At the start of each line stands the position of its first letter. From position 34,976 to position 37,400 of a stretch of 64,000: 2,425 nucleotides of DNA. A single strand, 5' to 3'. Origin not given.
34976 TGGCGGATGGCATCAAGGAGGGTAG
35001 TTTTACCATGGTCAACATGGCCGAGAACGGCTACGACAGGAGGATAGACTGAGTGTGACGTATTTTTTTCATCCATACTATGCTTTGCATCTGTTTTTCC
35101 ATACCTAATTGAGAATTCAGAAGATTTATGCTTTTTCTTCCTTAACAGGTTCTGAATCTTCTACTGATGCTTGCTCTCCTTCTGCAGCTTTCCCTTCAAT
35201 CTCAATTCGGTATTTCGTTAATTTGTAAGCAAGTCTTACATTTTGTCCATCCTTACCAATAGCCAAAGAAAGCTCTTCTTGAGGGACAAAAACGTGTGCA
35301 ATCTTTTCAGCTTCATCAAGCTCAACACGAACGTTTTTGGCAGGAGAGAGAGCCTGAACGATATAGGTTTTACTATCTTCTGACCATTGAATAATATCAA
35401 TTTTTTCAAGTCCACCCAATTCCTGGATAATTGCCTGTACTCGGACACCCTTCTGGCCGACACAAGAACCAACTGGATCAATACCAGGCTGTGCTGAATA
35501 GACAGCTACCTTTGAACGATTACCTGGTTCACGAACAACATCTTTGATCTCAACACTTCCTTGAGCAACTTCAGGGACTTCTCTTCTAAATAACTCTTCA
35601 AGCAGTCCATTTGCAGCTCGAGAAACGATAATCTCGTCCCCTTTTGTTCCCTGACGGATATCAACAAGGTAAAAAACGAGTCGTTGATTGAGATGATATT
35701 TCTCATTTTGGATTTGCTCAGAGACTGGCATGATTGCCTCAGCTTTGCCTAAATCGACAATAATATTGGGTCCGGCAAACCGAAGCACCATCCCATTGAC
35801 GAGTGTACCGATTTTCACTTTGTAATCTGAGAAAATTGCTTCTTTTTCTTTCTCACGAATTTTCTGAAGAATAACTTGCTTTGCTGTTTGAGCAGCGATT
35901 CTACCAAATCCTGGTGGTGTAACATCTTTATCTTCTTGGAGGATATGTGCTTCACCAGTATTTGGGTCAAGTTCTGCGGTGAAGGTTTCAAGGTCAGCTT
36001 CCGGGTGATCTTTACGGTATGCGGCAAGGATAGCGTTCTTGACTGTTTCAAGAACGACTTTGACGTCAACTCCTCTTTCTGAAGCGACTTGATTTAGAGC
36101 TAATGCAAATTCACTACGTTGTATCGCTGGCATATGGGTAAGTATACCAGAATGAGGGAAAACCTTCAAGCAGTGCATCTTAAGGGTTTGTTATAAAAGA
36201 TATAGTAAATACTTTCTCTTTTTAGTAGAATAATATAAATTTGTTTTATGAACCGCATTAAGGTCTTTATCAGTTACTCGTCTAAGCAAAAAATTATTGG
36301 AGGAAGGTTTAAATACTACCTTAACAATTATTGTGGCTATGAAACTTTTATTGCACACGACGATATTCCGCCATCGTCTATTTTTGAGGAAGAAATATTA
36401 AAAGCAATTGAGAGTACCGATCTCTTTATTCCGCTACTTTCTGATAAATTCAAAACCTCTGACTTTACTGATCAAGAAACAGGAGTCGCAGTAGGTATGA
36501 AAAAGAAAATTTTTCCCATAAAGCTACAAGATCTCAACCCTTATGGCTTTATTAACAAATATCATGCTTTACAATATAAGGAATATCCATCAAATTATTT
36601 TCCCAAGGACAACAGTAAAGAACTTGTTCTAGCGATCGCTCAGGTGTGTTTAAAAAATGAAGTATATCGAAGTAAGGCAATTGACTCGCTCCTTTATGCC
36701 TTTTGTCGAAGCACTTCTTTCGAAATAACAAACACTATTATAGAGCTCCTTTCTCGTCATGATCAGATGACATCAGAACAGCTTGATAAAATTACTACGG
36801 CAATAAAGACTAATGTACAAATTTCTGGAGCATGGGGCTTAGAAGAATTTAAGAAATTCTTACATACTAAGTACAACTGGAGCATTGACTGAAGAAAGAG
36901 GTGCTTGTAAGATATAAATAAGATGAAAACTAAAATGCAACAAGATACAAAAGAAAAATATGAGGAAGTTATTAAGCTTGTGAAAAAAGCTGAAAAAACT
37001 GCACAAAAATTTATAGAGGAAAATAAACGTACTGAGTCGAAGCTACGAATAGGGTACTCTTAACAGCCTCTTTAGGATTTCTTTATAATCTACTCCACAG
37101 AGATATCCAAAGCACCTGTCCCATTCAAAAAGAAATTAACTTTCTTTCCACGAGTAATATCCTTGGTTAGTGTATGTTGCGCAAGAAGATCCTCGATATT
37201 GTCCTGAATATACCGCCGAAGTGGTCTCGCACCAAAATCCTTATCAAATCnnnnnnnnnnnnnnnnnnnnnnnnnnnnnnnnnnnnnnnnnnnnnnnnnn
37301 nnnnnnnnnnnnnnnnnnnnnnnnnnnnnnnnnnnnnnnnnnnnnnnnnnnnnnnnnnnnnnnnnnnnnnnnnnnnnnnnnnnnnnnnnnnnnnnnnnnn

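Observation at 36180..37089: Stand-alone TIR-domain gene on an AT-rich islet wedged between nusA and the Clp operon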

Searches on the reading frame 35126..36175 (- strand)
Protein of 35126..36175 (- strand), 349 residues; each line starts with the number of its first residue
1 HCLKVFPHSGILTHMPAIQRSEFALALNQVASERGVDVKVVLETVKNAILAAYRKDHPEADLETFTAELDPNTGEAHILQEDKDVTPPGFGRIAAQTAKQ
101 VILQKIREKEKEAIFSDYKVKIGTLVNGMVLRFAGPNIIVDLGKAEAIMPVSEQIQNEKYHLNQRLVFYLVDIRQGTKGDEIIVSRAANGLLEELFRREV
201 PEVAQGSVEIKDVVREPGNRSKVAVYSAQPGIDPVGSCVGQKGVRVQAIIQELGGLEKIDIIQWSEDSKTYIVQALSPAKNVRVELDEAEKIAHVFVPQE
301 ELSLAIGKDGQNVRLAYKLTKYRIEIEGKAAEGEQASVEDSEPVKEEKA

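Call 46: find_homologous_proteins(query=window:35126-36175:-, max_evalue=1e-60)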
Query window:35126-36175:- (349 aa): 7857 proteins with E <= 1e-60 among 8000 candidates; the best 120 are listed.
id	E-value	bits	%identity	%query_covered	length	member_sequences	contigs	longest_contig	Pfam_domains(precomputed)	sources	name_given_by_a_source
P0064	5.5e-221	751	100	100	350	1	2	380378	PF13184.13,PF26594.2,PF07650.24,PF08529.17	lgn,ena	-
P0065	6.0e-209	711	100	96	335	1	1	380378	PF13184.13,PF26594.2,PF07650.24,PF08529.17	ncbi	ncbi:MAG: transcription termination factor NusA [Patescibacteria group bacterium]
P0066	1.7e-182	624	86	96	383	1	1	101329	PF13184.13,PF26594.2,PF07650.24,PF08529.17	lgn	-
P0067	7.5e-177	605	85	94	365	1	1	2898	PF13184.13,PF26594.2,PF08529.17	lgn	-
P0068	1.3e-176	605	83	92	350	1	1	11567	PF13184.13,PF26594.2,PF08529.17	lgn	-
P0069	1.0e-175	602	86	93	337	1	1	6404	PF13184.13,PF26594.2,PF08529.17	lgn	-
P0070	4.0e-175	600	87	91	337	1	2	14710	PF13184.13,PF26594.2,PF07650.24,PF08529.17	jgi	jgi:transcription termination/antitermination protein NusA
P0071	5.6e-175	599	87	91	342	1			PF13184.13,PF26594.2,PF08529.17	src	-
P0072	2.9e-174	597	87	90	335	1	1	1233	PF13184.13,PF26594.2,PF08529.17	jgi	-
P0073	3.9e-174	597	84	95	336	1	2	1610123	PF13184.13,PF26594.2,PF08529.17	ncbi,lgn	-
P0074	4.3e-174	596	82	99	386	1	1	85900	PF13184.13,PF26594.2,PF07650.24,PF08529.17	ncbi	-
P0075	6.5e-174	596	85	94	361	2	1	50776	PF13184.13,PF26594.2,PF08529.17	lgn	-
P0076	6.7e-174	596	86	90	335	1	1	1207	PF13184.13,PF26594.2,PF08529.17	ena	-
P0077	7.6e-174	596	83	95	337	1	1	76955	PF13184.13,PF26594.2,PF07650.24,PF08529.17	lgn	-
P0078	8.2e-174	596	84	94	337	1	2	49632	PF13184.13,PF26594.2,PF08529.17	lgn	-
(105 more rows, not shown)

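Call 47: find_encoding_contigs(protein=P0066, flank=7000, max_places=1)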
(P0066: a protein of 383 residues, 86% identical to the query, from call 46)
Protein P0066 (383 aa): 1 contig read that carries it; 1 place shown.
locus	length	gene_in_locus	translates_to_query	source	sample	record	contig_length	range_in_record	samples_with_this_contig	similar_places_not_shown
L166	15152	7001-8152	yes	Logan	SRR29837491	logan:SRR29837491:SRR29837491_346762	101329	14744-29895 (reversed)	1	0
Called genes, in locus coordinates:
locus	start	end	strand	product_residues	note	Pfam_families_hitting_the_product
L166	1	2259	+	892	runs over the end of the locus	PF00082:Peptidase_S8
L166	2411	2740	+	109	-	-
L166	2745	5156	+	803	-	PF05673:DUF815 (faint), PF13401:AAA_22 (faint), PF17871:AAA_lid_9, PF00158:Sigma54_activat (weak), PF00004:AAA, PF07724:AAA_2, PF07728:AAA_5, PF10431:ClpB_D2-small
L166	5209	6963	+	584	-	-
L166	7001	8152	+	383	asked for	PF08529:NusA_N, PF07650:KH_2 (faint), PF13184:KH_NusA_1st, PF26594:KH_NusA_2nd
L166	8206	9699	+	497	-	PF00009:GTP_EFTU, PF00071:Ras, PF01926:MMR_HSR1, PF22042:EF-G_D2, PF11987:IF-2, PF03144:GTP_EFTU_D2 (weak)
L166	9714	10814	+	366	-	-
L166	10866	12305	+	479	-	PF00133:tRNA-synt_1, PF09334:tRNA-synt_1g, PF00133:tRNA-synt_1, PF01406:tRNA-synt_1e (weak), PF19303:Anticodon_3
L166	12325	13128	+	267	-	PF01026:TatD_DNase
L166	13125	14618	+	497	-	-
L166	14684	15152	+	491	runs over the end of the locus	PF27757:Competence-induced_Ccs4_N, PF13231:PMT_2 (weak)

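Call 48: find_encoding_contigs(protein=P0073, flank=7000, max_places=1)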
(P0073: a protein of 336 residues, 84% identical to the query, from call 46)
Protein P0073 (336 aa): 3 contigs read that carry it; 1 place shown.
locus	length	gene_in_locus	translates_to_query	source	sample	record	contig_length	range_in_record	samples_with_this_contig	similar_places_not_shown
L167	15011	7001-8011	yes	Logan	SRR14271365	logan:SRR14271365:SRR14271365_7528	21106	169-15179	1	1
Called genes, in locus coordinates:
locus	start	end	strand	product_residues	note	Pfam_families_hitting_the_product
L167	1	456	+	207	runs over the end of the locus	?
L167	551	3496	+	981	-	PF17210:SdrD_B, PF13620:CarboxypepD_reg (weak), PF17210:SdrD_B, PF13620:CarboxypepD_reg, PF17210:SdrD_B, PF17210:SdrD_B, PF00092:VWA, PF13519:VWA_2, +9 more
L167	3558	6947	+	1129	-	PF02018:CBM_4_9, PF10102:DUF2341, PF13385:Laminin_G_3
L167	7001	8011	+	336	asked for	PF08529:NusA_N, PF13184:KH_NusA_1st, PF26594:KH_NusA_2nd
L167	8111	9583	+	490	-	PF00009:GTP_EFTU, PF00071:Ras (weak), PF01926:MMR_HSR1, PF00350:Dynamin_N (faint), PF22042:EF-G_D2, PF11987:IF-2, PF03144:GTP_EFTU_D2 (weak)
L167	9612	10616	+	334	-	PF01368:DHH (weak)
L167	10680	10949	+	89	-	PF00312:Ribosomal_S15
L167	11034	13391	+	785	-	PF01138:RNase_PH, PF03725:RNase_PH_C (weak), PF01138:RNase_PH, PF00013:KH_1, PF00575:S1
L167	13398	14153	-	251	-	PF01904:DUF72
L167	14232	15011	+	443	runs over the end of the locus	PF00004:AAA, PF07728:AAA_5 (weak), PF22667:Lon_lid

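Call 49: find_encoding_contigs(protein=P0077, flank=7000, max_places=1)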
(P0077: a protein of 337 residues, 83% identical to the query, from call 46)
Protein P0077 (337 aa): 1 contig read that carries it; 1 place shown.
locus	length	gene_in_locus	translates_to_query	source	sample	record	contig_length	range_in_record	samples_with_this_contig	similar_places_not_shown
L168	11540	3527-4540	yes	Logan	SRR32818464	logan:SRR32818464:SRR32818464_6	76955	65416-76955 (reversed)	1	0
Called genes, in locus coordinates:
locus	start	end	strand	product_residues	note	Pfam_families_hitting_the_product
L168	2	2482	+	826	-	?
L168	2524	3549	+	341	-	-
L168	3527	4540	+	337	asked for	PF08529:NusA_N, PF07650:KH_2 (faint), PF13184:KH_NusA_1st, PF26594:KH_NusA_2nd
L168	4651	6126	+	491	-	PF00009:GTP_EFTU, PF00071:Ras (weak), PF00350:Dynamin_N (faint), PF01926:MMR_HSR1, PF22042:EF-G_D2, PF11987:IF-2, PF03144:GTP_EFTU_D2 (weak)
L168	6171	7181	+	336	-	PF01368:DHH (weak)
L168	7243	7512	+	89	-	PF00312:Ribosomal_S15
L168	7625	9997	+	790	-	PF01138:RNase_PH, PF03725:RNase_PH_C (weak), PF01138:RNase_PH, PF00013:KH_1, PF00575:S1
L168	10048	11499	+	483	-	PF00004:AAA, PF07728:AAA_5 (weak), PF22667:Lon_lid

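Call 73: search_protein_families(library=pfam, proteins=[L166:5209-6963:+], max_evalue=0.001)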
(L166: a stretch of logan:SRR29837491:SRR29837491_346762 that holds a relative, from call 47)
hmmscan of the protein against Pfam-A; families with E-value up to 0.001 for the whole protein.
L166:5209-6963:+ (584 aa): 0 families

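Call 74: search_protein_families(library=phrogs, proteins=[L166:5209-6963:+], max_evalue=0.1)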
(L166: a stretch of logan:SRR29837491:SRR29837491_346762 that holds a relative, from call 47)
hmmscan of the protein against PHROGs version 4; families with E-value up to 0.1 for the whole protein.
L166:5209-6963:+ (584 aa): 0 families

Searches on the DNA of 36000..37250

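Call 75: search_rna_families(source=window, start=36000, end=37250, threshold=evalue, max_evalue=1)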
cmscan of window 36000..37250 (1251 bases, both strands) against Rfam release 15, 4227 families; matches with E-value up to 1: 1.
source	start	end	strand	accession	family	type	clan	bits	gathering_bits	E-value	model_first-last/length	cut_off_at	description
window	36133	36199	+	RF02031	tpke11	Gene; sRNA;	-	20.5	43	0.16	1-77/77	no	tpke11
